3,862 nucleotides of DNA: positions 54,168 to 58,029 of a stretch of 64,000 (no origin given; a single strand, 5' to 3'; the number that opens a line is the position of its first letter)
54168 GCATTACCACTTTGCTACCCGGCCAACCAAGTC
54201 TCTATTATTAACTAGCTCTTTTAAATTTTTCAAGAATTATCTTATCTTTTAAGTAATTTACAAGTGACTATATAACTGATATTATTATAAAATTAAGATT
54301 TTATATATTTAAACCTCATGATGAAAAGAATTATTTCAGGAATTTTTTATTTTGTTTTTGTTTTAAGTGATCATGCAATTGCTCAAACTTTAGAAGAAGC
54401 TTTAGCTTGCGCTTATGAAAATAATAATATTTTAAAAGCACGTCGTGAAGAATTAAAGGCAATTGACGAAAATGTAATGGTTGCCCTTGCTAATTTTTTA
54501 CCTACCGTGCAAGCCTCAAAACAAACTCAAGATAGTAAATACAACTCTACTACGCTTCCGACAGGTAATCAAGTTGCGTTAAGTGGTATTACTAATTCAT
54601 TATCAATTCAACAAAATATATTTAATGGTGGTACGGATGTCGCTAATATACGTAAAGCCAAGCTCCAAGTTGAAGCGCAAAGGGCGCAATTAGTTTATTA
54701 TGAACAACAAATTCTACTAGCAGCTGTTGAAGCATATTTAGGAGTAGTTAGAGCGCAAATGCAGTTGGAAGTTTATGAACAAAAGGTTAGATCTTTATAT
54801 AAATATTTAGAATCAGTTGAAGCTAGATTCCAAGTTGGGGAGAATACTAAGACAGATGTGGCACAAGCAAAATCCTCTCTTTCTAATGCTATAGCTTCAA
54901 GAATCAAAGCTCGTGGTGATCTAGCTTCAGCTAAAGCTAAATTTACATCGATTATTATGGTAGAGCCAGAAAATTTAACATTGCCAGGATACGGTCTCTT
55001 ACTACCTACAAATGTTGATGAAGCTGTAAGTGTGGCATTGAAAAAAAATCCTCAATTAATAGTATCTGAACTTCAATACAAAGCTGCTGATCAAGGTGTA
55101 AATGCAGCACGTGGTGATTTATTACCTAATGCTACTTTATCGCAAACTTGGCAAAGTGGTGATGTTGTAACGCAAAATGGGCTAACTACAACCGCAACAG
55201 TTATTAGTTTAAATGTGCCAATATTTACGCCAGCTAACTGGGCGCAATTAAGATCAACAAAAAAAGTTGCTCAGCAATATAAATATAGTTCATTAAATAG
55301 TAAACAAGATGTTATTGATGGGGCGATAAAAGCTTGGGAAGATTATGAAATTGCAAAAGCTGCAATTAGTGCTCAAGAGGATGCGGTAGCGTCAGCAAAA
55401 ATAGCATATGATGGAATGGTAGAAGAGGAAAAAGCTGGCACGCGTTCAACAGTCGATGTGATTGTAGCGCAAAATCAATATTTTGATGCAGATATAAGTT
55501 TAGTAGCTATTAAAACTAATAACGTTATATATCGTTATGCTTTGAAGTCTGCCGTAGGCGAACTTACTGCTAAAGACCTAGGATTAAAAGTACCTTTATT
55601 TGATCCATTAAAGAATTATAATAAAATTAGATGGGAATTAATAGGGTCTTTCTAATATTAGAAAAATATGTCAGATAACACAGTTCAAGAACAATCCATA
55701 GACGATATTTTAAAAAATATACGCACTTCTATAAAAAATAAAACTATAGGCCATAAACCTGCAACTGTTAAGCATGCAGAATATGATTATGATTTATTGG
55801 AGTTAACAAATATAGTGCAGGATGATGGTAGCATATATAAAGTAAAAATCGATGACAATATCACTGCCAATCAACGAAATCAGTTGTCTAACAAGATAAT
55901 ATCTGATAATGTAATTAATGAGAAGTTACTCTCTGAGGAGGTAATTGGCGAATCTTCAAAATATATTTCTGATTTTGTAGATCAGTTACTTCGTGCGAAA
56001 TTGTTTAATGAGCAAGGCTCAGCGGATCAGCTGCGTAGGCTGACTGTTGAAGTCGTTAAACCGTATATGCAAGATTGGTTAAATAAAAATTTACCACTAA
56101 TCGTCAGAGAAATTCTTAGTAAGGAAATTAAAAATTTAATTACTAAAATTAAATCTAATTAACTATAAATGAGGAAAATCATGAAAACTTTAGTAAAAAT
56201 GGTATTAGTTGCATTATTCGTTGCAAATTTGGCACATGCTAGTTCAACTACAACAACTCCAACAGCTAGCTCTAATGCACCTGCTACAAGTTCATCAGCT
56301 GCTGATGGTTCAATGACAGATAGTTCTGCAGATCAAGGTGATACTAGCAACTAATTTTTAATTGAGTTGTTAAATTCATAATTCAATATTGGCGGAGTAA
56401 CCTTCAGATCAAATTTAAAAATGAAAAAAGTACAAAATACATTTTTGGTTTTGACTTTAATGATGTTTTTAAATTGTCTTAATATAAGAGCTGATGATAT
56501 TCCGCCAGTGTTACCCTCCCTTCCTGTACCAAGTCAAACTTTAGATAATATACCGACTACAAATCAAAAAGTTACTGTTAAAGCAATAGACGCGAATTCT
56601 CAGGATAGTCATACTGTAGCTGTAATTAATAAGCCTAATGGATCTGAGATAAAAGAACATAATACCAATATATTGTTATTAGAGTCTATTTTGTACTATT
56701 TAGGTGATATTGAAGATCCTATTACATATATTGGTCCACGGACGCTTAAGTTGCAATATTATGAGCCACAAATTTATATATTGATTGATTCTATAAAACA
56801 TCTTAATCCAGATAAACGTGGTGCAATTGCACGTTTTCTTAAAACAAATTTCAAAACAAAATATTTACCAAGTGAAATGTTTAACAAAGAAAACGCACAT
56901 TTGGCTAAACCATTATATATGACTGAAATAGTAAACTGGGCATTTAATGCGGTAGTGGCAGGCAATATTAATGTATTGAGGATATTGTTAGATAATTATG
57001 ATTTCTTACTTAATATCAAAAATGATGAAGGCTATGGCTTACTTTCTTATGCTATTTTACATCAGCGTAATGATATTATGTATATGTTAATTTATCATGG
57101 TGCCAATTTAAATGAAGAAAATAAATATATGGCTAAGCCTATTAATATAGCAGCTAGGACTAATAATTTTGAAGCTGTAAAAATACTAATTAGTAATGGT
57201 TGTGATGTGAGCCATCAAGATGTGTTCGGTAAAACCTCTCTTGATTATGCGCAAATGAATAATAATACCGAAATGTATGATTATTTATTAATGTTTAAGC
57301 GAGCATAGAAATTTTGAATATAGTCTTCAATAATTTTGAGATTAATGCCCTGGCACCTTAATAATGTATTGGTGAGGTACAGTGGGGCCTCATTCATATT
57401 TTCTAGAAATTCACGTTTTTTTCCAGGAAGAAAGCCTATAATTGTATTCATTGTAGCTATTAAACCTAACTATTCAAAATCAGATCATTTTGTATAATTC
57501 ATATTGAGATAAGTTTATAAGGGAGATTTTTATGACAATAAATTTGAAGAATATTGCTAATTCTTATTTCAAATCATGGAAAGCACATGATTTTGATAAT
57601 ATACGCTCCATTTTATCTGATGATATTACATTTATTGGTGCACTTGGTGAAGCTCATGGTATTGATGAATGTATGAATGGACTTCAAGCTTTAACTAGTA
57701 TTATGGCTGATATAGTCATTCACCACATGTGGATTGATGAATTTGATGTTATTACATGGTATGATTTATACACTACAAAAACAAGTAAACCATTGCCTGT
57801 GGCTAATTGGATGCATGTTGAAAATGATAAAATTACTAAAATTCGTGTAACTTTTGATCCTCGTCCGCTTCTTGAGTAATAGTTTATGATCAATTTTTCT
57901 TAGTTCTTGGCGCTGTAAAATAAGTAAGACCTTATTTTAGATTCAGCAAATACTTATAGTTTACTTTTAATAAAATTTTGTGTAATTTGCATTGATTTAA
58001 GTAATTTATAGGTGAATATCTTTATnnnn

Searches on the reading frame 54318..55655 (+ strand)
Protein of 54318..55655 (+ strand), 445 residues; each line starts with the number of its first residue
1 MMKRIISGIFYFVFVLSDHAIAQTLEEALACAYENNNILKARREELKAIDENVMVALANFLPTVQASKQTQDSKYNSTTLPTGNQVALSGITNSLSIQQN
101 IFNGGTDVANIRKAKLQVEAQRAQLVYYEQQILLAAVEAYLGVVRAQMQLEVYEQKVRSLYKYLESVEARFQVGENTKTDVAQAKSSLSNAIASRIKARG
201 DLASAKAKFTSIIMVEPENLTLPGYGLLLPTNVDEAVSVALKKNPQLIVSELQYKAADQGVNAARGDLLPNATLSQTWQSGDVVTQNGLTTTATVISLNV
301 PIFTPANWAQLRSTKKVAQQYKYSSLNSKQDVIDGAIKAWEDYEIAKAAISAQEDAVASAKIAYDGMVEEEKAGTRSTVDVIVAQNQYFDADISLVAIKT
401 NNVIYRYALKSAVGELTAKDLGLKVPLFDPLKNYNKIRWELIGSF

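Call 33: search_protein_families(library=ncbifam, proteins=[window:54318-55655:+], max_evalue=1e-10)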
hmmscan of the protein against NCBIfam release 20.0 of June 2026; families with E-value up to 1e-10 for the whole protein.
window:54318-55655:+ (445 aa): 4 families
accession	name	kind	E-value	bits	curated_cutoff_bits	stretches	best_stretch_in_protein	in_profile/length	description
TIGR01844.1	type_I_sec_TolC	subfamily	1.5e-71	241.6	225.15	1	22-428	2-412/414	TolC family outer membrane protein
NF007002.0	PRK09465.1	equivalog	3.5e-28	98.3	495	1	15-218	16-214/460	outer membrane channel protein TolC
TIGR01845.1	outer_NodT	subfamily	9.3e-22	77.5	210.05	1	19-414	57-458/460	efflux transporter outer membrane subunit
NF052390.1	efflux_OMP_AbuO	equivalog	8.2e-20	70.9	700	1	9-421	7-438/447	multidrug efflux outer membrane protein AbuO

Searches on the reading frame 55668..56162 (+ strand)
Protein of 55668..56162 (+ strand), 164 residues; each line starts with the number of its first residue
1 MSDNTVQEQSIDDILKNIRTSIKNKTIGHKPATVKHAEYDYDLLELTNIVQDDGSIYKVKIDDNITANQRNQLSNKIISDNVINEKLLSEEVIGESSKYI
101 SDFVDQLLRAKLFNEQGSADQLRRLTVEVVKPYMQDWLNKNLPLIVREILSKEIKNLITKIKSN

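Call 49: search_protein_families(library=pfam, proteins=[window:55668-56162:+], max_evalue=0.00001)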
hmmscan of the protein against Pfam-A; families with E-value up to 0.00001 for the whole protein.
window:55668-56162:+ (164 aa): 1 family
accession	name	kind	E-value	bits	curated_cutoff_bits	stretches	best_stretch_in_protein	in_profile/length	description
PF10691.14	DUF2497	-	3.1e-11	44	27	1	85-157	1-73/75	Protein of unknown function (DUF2497)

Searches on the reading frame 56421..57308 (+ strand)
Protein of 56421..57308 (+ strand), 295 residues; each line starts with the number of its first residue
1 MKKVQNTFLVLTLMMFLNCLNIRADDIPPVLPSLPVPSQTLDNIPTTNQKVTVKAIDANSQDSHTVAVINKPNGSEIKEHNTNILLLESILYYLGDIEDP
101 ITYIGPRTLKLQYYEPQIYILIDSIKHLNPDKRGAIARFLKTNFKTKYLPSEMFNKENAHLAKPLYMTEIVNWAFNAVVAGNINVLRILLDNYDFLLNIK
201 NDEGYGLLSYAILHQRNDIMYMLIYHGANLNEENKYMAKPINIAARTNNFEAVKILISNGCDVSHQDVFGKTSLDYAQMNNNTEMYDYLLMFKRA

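Call 49: search_protein_families(library=pfam, proteins=[window:56421-57308:+], max_evalue=0.00001)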
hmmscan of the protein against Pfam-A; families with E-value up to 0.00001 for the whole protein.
window:56421-57308:+ (295 aa): 5 families
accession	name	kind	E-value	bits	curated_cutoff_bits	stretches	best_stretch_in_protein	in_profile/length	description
PF12796.13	Ank_2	-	1.9e-14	54.4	27.3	1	239-290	31-80/90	Ankyrin repeats (3 copies)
PF13857.12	Ank_5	-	3.8e-12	46.7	27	1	223-277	1-56/56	Ankyrin repeats (many copies)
PF13637.12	Ank_4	-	2e-11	44.3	22.7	1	244-290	4-50/50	Ankyrin repeats (many copies)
PF00023.36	Ank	-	1.3e-10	41.4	21.1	0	240-267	5-32/33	Ankyrin repeat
PF13606.12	Ank_3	-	4.2e-09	36.3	22.3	0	239-264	4-29/30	Ankyrin repeat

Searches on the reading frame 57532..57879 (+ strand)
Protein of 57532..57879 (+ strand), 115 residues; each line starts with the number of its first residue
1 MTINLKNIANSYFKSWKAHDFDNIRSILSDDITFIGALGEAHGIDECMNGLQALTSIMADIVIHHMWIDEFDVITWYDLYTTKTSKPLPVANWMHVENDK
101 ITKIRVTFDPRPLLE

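Call 49: search_protein_families(library=pfam, proteins=[window:57532-57879:+], max_evalue=0.00001)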
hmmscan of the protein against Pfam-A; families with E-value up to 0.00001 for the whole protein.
window:57532-57879:+ (115 aa): 2 families
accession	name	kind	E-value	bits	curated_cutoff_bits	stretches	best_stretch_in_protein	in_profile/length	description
PF12680.13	SnoaL_2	-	5.2e-12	46.7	27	1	11-103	3-101/102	SnoaL-like domain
PF16247.11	DUF4904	-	3.7e-07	30.5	27.7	1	5-114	6-114/129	Domain of unknown function (DUF4904)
